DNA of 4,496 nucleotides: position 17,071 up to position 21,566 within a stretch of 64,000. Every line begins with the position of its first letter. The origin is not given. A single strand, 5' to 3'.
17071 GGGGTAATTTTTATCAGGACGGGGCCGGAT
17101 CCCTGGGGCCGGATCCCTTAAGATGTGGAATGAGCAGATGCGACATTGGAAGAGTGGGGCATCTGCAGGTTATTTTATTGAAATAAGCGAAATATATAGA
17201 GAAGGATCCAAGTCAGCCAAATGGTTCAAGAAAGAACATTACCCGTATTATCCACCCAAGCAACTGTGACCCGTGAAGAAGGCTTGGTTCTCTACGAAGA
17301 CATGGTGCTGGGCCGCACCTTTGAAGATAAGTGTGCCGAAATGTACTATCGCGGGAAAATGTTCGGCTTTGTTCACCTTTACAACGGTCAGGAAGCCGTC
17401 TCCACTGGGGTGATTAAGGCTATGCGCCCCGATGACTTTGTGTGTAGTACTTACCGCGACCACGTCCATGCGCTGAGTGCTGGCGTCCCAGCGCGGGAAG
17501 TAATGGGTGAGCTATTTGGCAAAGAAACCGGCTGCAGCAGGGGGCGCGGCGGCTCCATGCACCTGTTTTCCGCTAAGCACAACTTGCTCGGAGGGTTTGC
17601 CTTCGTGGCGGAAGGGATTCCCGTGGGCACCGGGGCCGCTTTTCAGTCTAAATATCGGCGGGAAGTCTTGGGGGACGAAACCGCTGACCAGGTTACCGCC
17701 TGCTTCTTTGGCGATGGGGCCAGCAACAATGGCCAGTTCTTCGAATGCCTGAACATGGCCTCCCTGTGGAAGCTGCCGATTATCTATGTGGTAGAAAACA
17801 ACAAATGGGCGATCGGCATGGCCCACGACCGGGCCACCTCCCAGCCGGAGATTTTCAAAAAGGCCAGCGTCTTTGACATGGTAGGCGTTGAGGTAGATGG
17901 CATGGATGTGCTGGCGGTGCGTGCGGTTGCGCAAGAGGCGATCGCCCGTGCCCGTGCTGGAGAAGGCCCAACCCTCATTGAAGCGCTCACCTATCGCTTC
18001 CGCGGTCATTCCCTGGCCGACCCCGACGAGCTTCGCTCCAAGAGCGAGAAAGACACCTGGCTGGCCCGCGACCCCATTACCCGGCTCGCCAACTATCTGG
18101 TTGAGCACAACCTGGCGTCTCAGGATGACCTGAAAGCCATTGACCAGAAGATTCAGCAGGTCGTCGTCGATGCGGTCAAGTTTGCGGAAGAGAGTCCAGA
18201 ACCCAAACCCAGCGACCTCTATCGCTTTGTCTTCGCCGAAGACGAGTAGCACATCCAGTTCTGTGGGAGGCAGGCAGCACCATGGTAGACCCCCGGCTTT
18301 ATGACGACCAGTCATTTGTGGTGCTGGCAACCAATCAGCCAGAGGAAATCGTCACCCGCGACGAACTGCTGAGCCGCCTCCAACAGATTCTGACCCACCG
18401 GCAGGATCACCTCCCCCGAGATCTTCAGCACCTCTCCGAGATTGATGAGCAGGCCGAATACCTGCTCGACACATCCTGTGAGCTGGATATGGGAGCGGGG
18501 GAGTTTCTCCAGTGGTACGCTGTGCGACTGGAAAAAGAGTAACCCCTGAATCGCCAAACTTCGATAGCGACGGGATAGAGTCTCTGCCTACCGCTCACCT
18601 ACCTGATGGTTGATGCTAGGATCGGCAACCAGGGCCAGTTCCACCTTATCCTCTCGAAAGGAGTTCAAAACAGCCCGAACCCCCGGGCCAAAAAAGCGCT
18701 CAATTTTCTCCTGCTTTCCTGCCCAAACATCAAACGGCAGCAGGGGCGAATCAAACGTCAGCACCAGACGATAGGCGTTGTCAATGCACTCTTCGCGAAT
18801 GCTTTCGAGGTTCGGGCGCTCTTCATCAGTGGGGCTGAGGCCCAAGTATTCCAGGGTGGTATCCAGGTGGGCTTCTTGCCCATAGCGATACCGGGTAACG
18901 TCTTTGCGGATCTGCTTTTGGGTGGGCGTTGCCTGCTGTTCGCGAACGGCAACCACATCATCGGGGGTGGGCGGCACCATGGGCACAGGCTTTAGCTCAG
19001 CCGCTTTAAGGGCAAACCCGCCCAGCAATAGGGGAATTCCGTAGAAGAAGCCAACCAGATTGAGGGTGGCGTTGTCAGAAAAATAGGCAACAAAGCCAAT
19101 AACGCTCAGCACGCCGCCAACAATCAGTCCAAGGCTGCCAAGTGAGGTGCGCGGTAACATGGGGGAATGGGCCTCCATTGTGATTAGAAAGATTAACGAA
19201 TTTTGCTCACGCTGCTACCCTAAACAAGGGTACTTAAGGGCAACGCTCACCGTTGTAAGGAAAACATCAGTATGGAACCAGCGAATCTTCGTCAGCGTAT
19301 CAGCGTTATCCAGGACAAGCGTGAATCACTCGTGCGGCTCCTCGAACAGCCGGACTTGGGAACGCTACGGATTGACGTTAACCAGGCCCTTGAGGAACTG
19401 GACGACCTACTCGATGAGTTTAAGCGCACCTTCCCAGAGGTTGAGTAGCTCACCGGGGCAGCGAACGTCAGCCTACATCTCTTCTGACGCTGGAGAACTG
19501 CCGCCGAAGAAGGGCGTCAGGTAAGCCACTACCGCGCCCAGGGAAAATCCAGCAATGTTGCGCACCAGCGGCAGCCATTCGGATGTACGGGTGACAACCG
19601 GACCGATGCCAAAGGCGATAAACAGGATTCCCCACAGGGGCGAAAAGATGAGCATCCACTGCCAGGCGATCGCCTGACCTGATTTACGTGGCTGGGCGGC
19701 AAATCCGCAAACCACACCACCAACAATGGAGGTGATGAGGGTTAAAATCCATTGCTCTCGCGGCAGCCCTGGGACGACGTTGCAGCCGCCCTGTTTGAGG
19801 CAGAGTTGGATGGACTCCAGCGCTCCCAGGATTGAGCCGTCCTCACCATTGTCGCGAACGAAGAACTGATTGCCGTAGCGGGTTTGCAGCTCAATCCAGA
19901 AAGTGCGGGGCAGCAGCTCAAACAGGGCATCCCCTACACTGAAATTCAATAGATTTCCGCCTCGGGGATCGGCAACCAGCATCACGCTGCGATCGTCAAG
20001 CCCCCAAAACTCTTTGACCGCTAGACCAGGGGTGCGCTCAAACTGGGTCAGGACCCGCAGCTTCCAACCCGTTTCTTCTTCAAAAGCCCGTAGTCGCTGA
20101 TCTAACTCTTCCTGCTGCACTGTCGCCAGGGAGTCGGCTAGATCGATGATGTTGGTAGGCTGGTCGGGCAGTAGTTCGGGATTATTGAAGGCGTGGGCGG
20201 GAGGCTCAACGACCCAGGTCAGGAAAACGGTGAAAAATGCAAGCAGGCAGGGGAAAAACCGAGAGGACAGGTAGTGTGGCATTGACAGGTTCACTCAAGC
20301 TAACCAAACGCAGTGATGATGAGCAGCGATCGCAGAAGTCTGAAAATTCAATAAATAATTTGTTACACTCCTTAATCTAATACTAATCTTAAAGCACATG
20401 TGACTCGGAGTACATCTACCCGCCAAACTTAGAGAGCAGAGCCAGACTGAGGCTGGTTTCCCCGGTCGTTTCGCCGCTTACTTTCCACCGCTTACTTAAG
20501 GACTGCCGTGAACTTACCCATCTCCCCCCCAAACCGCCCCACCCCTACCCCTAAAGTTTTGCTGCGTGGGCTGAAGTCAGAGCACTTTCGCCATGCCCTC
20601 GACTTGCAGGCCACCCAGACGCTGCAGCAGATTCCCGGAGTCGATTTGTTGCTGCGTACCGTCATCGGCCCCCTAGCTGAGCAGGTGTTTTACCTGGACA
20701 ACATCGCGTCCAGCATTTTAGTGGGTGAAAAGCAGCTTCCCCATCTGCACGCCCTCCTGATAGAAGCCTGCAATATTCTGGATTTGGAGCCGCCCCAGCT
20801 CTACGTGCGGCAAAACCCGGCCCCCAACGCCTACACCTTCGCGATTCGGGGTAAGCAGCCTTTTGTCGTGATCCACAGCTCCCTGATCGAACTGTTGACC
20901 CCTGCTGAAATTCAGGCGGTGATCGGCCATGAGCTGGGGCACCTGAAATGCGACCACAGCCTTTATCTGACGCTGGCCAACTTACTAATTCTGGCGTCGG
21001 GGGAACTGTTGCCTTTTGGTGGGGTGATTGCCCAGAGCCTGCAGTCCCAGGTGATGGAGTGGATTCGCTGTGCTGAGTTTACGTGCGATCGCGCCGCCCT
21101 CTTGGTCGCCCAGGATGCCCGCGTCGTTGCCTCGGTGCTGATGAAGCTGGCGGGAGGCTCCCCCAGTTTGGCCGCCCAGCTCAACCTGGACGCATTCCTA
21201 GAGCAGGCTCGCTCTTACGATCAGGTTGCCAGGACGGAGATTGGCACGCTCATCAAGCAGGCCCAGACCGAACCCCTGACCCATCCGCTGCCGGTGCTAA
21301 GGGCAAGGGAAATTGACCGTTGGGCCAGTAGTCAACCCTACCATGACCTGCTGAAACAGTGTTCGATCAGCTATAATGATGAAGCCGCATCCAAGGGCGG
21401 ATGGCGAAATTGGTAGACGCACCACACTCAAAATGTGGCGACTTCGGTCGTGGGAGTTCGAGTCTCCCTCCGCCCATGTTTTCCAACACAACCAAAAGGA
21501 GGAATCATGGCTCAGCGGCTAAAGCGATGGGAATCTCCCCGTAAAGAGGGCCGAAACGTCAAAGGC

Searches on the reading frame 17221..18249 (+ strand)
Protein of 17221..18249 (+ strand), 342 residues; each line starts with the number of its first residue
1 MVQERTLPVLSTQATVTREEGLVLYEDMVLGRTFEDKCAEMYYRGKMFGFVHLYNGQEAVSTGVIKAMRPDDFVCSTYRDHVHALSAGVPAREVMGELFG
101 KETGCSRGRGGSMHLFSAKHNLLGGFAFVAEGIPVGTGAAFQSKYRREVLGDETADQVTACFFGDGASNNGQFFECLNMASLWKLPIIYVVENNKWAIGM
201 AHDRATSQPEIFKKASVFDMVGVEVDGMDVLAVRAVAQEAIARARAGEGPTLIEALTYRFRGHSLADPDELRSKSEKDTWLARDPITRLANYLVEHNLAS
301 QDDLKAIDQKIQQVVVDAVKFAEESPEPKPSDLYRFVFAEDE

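Call 73: search_protein_families(library=pfam, proteins=[window:17221-18249:+], max_evalue=0.0001)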
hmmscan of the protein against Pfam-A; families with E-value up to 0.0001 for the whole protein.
window:17221-18249:+ (342 aa): 1 family
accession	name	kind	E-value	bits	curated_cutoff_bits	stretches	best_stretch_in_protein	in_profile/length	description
PF00676.26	E1_dh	-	4.1e-86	289.1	22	1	27-330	2-299/300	Dehydrogenase E1 component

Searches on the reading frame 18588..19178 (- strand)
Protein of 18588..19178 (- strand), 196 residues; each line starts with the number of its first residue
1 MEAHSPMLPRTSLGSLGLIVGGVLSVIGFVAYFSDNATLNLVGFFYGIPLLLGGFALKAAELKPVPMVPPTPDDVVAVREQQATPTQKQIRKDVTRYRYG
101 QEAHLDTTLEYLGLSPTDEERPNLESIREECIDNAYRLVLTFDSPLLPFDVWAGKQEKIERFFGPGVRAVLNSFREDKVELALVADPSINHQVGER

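Call 73: search_protein_families(library=pfam, proteins=[window:18588-19178:-], max_evalue=0.0001)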
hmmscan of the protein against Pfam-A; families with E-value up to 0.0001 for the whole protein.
window:18588-19178:- (196 aa): 1 family
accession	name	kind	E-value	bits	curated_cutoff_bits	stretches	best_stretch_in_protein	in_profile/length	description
PF11016.13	DUF2854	-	2.6e-65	219.2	25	1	27-171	1-145/146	Protein of unknown function (DUF2854)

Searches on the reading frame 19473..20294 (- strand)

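Call 73: search_protein_families(library=pfam, proteins=[window:19473-20294:-], max_evalue=0.0001)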
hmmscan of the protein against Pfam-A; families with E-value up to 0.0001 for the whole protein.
window:19473-20294:- (273 aa): 1 family
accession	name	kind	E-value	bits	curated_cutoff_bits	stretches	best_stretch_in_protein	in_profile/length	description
PF04536.20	TPM_phosphatase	-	1.2e-05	25.8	22.1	1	50-154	2-115/125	TPM domain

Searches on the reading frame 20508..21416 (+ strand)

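Call 73: search_protein_families(library=pfam, proteins=[window:20508-21416:+], max_evalue=0.0001)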
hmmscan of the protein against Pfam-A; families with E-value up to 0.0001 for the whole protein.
window:20508-21416:+ (302 aa): 1 family
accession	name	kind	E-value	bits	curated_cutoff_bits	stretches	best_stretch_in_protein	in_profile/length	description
PF01435.24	Peptidase_M48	-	5.8e-20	72.3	20.3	1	85-272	12-185/186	Peptidase family M48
